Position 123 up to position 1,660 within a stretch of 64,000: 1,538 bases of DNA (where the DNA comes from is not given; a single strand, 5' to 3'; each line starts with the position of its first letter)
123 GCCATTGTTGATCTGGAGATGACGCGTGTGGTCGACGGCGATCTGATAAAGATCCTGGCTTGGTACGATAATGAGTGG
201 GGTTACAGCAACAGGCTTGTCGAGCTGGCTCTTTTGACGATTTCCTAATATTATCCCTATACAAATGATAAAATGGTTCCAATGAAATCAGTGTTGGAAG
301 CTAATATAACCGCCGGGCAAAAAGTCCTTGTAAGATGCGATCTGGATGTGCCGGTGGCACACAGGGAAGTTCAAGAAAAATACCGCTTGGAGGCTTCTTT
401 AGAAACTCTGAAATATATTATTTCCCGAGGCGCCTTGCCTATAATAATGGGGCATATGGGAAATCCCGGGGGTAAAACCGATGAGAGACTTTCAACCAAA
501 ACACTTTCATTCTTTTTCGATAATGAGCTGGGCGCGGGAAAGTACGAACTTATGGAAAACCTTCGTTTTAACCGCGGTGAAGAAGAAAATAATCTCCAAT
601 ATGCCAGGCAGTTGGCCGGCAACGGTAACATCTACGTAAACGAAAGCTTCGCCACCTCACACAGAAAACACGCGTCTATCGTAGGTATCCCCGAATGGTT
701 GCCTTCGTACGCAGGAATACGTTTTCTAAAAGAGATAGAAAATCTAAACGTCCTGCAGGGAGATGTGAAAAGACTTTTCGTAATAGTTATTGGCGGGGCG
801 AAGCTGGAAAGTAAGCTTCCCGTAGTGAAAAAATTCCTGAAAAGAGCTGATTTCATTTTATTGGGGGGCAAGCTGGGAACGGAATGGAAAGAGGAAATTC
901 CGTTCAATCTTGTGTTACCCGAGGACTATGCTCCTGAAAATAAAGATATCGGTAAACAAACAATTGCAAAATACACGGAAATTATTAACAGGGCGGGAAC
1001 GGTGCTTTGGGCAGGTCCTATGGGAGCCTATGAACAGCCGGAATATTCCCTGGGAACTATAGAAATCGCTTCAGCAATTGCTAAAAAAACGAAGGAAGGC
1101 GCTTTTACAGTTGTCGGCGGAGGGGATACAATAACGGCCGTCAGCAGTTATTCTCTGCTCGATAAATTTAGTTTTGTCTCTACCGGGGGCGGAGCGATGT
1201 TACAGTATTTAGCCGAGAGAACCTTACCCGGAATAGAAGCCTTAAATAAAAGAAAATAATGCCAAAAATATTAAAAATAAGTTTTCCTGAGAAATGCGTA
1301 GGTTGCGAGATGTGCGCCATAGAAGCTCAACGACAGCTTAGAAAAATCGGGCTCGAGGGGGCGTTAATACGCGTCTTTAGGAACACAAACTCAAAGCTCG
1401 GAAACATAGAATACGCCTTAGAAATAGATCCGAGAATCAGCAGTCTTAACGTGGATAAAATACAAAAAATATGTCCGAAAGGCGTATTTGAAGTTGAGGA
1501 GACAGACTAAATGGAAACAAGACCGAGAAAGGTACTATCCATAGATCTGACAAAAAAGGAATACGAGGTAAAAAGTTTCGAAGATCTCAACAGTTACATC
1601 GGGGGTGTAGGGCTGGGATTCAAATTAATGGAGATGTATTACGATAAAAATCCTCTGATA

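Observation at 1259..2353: Ferredoxin plus truncated AOR-family (GAPOR-like?) module inserted between pgk and tpiA in the gap-pgk-tpi operon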

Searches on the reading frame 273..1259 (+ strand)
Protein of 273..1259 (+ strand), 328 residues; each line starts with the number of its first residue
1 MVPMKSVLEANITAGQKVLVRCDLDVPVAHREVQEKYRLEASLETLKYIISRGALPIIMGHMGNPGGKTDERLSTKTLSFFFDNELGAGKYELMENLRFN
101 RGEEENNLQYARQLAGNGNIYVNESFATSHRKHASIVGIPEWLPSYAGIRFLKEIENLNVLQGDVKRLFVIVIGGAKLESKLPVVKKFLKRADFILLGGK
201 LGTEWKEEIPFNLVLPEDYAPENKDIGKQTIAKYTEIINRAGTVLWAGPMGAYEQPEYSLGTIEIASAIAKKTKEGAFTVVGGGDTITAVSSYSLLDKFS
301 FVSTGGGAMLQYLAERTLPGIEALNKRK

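Call 3: search_protein_families(library=pfam, proteins=[window:273-1259:+], max_evalue=1)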
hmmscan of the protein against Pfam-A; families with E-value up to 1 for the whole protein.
window:273-1259:+ (328 aa): 1 family
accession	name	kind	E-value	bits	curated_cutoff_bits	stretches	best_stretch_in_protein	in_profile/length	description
PF00162.24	PGK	-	2.7e-82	277.2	27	2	14-202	7-217/379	Phosphoglycerate kinase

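Call 4: search_protein_families(library=ncbifam, proteins=[window:273-1259:+], max_evalue=1)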
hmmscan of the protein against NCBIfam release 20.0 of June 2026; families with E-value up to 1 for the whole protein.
window:273-1259:+ (328 aa): 1 family
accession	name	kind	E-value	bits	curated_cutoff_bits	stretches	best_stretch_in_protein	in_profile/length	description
NF010569.0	PRK13962.1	equivalog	4.3e-79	266.4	883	3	85-201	106-222/645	bifunctional phosphoglycerate kinase/triosephosphate isomerase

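Call 74: search_solved_structures(query=window:273-1256:+, max_evalue=1e-30)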
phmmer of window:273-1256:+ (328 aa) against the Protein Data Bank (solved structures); distinct sequences matched with E-value up to 1e-30: 46.
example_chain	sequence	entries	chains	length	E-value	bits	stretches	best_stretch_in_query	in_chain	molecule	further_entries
1vpe_A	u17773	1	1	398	3e-61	210.7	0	218-325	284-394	PHOSPHOGLYCERATE KINASE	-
2ie8_A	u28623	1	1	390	6.8e-58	199.7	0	223-324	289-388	phosphoglycerate kinase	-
1v6s_A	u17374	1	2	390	7e-58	199.6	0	223-324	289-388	Phosphoglycerate kinase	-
7zy7_A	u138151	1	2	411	1.1e-57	199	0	86-201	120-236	Phosphoglycerate kinase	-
3uwd_A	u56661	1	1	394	7.4e-55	189.7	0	87-206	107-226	Phosphoglycerate kinase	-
1php_A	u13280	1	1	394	2.9e-54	187.8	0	64-204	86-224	3-PHOSPHOGLYCERATE KINASE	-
4ehj_A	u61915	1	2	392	2.2e-50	175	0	15-205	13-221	Phosphoglycerate kinase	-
4fey_A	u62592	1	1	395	2.2e-50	175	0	15-205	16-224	Phosphoglycerate kinase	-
7la1_A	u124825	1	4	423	4.1e-50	174.1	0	215-326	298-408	Phosphoglycerate kinase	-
13pk_A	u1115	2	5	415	7.4e-50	173.3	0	179-325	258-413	3-PHOSPHOGLYCERATE KINASE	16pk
4ng4_A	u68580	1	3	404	1.7e-47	165.5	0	225-327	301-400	Phosphoglycerate kinase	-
4dg5_A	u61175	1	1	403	1.7e-47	165.5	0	179-326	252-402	Phosphoglycerate kinase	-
1zmr_A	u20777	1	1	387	2.1e-46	161.9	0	200-327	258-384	Phosphoglycerate kinase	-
9io5_O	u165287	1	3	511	1.2e-45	159.5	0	180-325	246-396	Phosphoglycerate kinase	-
5bt8_A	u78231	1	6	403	1.4e-45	159.2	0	13-273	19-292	Phosphoglycerate kinase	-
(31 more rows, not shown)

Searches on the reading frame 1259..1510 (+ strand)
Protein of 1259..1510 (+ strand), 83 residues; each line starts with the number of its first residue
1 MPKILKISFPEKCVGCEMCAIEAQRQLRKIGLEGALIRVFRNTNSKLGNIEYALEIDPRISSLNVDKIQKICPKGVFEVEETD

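Call 3: search_protein_families(library=pfam, proteins=[window:1259-1510:+], max_evalue=1)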
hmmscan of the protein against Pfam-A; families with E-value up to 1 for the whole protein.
window:1259-1510:+ (83 aa): 5 families
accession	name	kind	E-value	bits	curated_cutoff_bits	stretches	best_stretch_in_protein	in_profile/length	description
PF00037.32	Fer4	-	0.0041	17.3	21.1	1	10-20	5-15/24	4Fe-4S binding domain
PF15643.12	Tox-PL-2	-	0.012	16.3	25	1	6-46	8-48/103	Papain fold toxin 2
PF12837.12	Fer4_6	-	0.013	15.9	25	1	10-21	6-17/24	4Fe-4S binding domain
PF05187.19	Fer4_ETF_QO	-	0.1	13.2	24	0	67-82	45-60/104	Electron transfer flavoprotein-ubiquinone oxidoreductase, 4Fe-4S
PF12800.12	Fer4_4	-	0.49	11.4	24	1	10-20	1-11/17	4Fe-4S binding domain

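Call 4: search_protein_families(library=ncbifam, proteins=[window:1259-1510:+], max_evalue=1)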
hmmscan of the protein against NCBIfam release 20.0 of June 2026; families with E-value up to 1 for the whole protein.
window:1259-1510:+ (83 aa): 4 families
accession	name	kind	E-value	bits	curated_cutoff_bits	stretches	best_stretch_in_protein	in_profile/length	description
NF040864.1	HgcB_ferredoxin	equivalog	0.0085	15.9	99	0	10-21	13-24/93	mercury methylation ferredoxin HgcB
NF007205.0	PRK09626.1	equivalog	0.017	15.1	93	1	3-22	46-65/105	2-oxoglutarate-acceptor oxidoreductase subunit OorD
TIGR02936.1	fdxN_nitrog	equivalog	0.024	14.8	80.55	1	3-21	62-80/91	ferredoxin III, nif-specific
NF003239.0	PRK04199.1-4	equivalog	0.15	11.5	91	1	20-57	49-86/172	50S ribosomal protein L16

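Call 8: find_homologous_proteins(query=window:1259-1507:+)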
Query window:1259-1507:+ (83 aa): 20 proteins with E <= 0.001 among 20 candidates.
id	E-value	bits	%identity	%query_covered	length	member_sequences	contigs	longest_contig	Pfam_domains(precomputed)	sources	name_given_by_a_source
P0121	3.5e-46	172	94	100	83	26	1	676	-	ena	-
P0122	8.0e-40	152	82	100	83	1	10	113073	-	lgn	-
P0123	1.1e-39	151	84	100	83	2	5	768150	-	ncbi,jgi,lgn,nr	ncbi:MAG: hypothetical protein KatS3mg101_0001 [Patescibacteria group bacterium]|nr:MAG: hypothetica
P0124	3.8e-39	150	81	100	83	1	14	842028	-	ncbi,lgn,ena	-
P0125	8.0e-39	149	80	100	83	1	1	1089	-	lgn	-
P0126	2.5e-37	144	78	100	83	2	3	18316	-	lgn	-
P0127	2.3e-27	112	80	80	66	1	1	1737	-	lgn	-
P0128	1.0e-26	110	65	95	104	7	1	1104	-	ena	-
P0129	1.5e-26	110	61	100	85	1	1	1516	-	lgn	-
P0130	8.8e-26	107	63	95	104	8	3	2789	-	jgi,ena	-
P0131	9.4e-26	107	63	95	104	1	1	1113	-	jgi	-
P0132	1.4e-25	106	63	95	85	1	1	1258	-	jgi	jgi:hypothetical protein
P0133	2.2e-25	106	65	100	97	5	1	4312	-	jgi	-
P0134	3.3e-25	105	58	98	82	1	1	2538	-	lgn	-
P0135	4.3e-25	105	62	98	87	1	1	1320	-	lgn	-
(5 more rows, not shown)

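Call 48: search_solved_structures(query=A1, max_evalue=10, show_alignments=3)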
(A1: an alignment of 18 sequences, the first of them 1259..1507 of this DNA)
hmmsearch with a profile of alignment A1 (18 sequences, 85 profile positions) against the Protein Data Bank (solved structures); distinct sequences matched with E-value up to 10: 20.
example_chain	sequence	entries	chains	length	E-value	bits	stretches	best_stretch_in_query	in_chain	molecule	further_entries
6x6u_B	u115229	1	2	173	0.14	15.2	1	6-40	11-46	Oxidoreductase, Fe-S subunit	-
6x1o_B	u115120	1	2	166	0.2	14.8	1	8-40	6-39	Oxidoreductase, Fe-S subunit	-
8e9g_I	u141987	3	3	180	0.5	13.5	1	10-20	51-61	NADH-quinone oxidoreductase subunit I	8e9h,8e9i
4nb4_A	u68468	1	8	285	0.6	13.2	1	26-73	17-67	Type II pantothenate kinase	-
4oc9_A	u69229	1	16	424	0.86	12.7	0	44-74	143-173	Putative O-acetylhomoserine (Thiol)-lyase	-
7ane_aa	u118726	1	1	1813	1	12.5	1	20-55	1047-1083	mS48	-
2ews_A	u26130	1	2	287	1.1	12.4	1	29-73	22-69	Pantothenate kinase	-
5n0l_A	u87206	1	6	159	1.1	12.4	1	41-75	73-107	GTP-sensing transcriptional pleiotropic repressor CodY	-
8ys5_D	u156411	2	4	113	1.1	12.4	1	2-21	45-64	2-oxoglutarate:acceptor oxidoreductase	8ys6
5djo_A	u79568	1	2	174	1.2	12.2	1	3-61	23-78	Kinesin-like protein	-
2pa8_D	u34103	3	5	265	1.3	12.2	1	56-81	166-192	DNA-directed RNA polymerase subunit D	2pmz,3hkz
3rfi_A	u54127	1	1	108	1.4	12.1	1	12-35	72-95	Asp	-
6avp_A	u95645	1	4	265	1.5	12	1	29-73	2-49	Type II pantothenate kinase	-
6awg_A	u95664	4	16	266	1.5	11.9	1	29-73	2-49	Type II pantothenate kinase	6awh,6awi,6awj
6ebv_A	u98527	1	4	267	1.5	11.9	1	29-73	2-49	Type II pantothenate kinase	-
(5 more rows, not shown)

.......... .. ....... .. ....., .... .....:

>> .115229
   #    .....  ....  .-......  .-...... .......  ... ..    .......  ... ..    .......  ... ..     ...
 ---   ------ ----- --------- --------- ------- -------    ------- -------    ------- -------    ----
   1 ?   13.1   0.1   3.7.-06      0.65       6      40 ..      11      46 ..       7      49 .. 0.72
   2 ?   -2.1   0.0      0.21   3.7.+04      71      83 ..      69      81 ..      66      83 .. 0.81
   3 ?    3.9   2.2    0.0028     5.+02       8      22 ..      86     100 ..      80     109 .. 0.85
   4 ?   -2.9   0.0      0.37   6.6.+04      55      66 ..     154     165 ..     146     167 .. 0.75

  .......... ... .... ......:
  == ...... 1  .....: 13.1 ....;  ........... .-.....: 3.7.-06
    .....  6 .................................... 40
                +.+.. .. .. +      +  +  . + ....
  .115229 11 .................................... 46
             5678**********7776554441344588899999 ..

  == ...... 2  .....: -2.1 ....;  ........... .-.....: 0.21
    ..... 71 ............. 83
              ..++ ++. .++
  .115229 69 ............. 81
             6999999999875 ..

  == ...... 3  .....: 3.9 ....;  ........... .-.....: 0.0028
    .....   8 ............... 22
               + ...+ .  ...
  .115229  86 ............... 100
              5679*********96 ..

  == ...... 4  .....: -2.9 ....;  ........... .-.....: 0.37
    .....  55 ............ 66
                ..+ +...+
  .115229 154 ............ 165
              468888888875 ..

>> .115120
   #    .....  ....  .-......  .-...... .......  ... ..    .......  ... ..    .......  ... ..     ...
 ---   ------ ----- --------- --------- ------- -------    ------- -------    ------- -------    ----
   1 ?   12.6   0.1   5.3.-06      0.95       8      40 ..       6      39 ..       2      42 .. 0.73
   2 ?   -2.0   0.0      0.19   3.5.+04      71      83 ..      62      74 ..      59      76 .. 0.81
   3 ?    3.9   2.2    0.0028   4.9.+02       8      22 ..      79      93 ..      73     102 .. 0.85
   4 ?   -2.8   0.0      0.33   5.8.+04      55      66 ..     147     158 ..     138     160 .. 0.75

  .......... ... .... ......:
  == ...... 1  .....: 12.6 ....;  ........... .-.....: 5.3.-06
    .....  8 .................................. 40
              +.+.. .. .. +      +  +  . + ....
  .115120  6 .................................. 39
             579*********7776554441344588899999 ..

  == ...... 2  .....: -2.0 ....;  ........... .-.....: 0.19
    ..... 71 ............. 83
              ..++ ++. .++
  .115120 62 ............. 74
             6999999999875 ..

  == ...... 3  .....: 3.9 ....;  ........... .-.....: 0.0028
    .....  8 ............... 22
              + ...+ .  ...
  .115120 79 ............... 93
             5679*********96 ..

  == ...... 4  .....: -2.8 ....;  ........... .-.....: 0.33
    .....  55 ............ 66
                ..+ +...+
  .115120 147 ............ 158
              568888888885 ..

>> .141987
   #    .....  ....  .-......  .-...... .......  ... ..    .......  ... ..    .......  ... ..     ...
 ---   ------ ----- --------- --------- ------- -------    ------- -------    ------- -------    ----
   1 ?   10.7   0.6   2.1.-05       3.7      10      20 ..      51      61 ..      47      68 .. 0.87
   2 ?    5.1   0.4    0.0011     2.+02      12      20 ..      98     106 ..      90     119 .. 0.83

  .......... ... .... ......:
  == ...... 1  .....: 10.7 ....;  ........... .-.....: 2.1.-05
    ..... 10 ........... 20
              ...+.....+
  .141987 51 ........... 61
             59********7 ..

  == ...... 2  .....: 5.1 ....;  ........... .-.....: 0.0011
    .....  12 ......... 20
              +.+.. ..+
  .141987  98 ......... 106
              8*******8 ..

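Call 66: predict_structure(alignment_id=A1)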
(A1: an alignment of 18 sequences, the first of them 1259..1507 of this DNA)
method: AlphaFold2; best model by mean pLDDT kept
length: 83 residues; sequences in the alignment: 18
mean_pLDDT: 60.8   pTM: 0.42
mean pLDDT of the five models: 60.8, 60.2, 54.8, 49.5, 49.2
residues with pLDDT >= 90: 0; 70-90: 5; 50-70: 73; < 50: 5
segments of 3 or more residues with pLDDT < 50: 30-34
pLDDT, mean of each block of 10 residues (from residue 1): 66 58 55 54 56 65 66 67 59
secondary structure, 60 per line:
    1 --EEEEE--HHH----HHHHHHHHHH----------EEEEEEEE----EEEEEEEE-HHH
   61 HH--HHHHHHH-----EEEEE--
elements in order: E3-7 H17-26 E37-44 E49-56 H58-62 H65-71 E77-81
